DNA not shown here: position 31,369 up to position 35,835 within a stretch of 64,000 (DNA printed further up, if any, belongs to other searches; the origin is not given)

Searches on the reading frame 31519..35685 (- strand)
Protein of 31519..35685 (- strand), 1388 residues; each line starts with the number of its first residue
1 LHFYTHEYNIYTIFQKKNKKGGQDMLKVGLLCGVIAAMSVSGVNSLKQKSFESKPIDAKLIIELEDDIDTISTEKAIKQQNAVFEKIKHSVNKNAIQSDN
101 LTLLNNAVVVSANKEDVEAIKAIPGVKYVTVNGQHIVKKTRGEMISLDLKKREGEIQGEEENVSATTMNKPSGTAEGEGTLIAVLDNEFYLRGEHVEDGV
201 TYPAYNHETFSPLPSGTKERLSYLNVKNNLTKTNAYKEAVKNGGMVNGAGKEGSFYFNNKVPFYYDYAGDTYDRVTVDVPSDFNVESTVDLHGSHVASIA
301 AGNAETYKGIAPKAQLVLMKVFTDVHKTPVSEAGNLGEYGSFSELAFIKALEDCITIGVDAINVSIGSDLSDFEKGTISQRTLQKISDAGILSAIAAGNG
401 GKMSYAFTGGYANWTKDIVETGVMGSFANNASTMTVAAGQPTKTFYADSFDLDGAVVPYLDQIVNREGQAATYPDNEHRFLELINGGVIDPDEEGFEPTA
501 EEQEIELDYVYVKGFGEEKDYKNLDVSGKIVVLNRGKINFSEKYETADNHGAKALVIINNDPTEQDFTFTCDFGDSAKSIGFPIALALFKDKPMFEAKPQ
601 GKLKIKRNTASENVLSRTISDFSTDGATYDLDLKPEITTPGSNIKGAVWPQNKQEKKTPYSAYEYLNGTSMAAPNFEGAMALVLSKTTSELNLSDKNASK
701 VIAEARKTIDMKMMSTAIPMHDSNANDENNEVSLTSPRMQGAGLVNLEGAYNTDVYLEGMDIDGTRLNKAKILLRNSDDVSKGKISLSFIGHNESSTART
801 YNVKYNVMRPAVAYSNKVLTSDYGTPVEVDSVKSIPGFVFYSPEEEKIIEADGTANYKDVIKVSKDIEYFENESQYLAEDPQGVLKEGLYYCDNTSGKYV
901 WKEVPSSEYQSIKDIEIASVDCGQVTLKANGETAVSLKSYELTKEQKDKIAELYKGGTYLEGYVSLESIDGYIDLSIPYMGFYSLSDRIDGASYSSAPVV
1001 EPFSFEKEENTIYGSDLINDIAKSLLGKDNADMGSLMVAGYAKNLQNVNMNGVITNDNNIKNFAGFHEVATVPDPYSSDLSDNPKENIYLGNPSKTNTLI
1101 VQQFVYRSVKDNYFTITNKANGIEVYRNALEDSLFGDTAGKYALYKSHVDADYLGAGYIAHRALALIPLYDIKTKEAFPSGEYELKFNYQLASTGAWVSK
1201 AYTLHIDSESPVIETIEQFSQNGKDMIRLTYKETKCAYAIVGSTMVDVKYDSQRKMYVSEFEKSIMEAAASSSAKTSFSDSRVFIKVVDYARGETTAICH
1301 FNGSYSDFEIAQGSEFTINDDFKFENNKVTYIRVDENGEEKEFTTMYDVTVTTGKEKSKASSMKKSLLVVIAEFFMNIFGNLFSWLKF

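Call 19: search_protein_families(library=pfam, proteins=[window:31519-35685:-], max_evalue=0.001)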
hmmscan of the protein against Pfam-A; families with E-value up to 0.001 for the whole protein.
window:31519-35685:- (1388 aa): 3 families
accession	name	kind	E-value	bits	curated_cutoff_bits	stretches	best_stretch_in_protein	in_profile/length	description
PF00082.27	Peptidase_S8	-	6.5e-27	95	21.8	1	177-743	1-288/288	Subtilase family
PF02225.27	PA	-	3.2e-11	43.6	23.9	1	515-570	11-63/95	PA domain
PF06280.18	fn3_5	-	1.9e-05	25.8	27.6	1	914-980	53-112/112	Fn3-like domain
